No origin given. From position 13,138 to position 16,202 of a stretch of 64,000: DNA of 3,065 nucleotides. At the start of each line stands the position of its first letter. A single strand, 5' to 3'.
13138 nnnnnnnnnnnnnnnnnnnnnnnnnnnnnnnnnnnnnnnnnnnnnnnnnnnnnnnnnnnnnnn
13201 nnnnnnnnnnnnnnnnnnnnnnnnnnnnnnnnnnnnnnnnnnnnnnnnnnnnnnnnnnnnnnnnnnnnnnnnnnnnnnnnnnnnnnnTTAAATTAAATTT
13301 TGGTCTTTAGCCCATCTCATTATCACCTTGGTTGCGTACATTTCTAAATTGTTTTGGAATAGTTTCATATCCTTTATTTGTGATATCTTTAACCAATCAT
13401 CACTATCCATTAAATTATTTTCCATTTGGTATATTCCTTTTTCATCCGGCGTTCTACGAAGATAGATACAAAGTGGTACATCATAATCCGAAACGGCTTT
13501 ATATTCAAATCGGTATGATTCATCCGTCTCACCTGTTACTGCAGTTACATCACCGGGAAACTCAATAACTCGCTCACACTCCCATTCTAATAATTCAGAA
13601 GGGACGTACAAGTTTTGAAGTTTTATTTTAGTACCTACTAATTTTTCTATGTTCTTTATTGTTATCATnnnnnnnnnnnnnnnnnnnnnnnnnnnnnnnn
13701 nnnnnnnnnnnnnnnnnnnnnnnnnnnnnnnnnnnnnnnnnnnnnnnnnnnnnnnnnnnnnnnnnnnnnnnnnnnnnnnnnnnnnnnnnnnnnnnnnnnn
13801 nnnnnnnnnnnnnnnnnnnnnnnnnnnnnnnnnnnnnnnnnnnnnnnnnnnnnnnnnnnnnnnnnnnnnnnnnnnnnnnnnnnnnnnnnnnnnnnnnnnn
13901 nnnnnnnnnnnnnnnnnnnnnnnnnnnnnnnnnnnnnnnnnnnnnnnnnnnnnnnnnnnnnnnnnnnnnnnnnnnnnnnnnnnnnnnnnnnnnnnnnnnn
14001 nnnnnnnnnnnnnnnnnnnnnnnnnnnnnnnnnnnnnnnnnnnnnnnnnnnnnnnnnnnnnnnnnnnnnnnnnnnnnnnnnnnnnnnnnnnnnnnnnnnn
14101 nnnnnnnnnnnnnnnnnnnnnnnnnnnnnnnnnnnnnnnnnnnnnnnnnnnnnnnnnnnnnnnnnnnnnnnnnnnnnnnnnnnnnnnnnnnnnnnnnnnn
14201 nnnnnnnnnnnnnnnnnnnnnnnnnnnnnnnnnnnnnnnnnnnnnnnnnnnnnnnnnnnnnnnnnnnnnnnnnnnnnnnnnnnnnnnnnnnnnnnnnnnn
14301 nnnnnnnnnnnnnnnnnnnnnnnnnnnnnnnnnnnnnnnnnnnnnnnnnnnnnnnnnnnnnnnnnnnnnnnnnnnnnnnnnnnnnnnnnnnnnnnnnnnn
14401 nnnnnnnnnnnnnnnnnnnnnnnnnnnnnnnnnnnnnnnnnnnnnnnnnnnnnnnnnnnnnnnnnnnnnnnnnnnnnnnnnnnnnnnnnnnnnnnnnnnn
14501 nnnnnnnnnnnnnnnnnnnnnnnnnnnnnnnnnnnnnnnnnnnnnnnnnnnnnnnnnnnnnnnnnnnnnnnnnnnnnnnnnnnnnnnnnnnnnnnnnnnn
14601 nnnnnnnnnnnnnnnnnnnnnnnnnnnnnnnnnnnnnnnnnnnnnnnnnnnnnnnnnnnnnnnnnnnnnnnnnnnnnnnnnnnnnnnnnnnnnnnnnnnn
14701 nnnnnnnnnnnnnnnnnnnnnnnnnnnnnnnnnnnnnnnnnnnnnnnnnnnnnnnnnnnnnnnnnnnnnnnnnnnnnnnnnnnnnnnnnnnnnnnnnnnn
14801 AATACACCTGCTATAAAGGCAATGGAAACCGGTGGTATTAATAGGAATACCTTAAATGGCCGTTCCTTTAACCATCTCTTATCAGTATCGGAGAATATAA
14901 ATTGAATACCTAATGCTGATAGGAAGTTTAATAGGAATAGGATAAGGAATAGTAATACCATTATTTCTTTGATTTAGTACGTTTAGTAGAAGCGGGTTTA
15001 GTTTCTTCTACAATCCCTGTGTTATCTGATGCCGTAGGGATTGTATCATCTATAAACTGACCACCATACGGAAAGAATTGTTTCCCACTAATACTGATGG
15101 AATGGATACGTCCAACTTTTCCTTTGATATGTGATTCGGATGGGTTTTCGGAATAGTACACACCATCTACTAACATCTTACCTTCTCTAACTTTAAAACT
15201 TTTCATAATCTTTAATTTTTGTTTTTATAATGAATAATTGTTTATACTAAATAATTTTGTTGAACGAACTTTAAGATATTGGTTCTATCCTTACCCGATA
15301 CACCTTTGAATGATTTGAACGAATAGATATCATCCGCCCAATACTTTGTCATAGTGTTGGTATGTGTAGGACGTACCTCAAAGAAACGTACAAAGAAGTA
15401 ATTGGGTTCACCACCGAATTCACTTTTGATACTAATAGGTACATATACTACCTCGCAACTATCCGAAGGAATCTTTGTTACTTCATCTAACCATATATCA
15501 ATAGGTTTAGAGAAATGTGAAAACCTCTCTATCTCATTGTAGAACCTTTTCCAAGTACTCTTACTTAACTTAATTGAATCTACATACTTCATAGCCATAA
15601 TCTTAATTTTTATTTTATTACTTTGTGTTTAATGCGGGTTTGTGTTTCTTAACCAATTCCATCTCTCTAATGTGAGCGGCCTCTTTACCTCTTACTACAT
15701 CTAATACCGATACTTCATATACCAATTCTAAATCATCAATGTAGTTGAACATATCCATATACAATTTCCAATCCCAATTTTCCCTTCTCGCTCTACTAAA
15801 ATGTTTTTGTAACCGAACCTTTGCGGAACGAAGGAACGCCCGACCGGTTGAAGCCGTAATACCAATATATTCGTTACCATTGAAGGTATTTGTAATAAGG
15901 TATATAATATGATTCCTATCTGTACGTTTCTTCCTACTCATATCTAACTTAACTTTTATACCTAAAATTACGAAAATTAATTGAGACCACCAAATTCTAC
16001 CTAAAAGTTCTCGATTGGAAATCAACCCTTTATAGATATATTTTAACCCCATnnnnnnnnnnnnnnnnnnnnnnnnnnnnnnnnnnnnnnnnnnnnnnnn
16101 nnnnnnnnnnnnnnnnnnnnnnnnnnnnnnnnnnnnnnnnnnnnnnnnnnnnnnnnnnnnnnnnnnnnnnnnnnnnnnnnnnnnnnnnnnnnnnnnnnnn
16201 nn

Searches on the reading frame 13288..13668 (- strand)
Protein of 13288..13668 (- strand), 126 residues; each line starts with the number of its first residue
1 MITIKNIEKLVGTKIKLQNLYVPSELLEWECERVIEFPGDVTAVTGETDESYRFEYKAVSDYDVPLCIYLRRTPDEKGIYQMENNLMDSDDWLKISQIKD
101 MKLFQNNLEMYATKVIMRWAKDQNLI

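Call 47: find_encoding_contigs(protein=window:13288-13668:-, flank=10000, max_places=1)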
Protein window:13288-13668:- (126 aa): 20 contigs read that carry it; 1 place shown.
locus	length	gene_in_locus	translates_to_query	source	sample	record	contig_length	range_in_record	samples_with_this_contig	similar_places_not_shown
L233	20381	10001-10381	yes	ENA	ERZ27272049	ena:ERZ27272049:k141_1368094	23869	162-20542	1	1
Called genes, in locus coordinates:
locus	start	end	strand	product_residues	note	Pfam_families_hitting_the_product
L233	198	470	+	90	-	-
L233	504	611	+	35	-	-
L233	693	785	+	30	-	-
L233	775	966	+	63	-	-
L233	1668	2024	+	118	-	-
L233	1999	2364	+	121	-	-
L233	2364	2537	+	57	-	-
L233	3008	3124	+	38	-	-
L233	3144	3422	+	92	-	-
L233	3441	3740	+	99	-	PF23790:Kyano_Gp96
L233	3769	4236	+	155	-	-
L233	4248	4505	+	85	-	-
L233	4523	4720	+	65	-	-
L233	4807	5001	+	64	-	-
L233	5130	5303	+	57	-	-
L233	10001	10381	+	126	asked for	-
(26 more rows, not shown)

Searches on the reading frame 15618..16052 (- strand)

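Call 52: search_protein_families(library=phrogs, max_evalue=0.01, proteins=[window:15618-16052:-])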
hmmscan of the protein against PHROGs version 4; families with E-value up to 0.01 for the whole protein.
window:15618-16052:- (144 aa): 5 families
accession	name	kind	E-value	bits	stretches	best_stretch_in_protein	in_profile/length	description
phrog_19446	-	DNA, RNA and nucleotide metabolism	0.00034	21.2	1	50-141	4-83/254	homing endonuclease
phrog_314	-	DNA, RNA and nucleotide metabolism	0.00054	20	1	41-84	172-206/574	homing endonuclease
phrog_7168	-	DNA, RNA and nucleotide metabolism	0.00071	20.1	1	49-104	3-52/284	homing endonuclease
phrog_5123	-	DNA, RNA and nucleotide metabolism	0.0012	19.8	1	50-107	4-53/152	homing endonuclease with GIY-YIG motif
phrog_447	-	other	0.0029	18.5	1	42-105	21-76/148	NAD synthetase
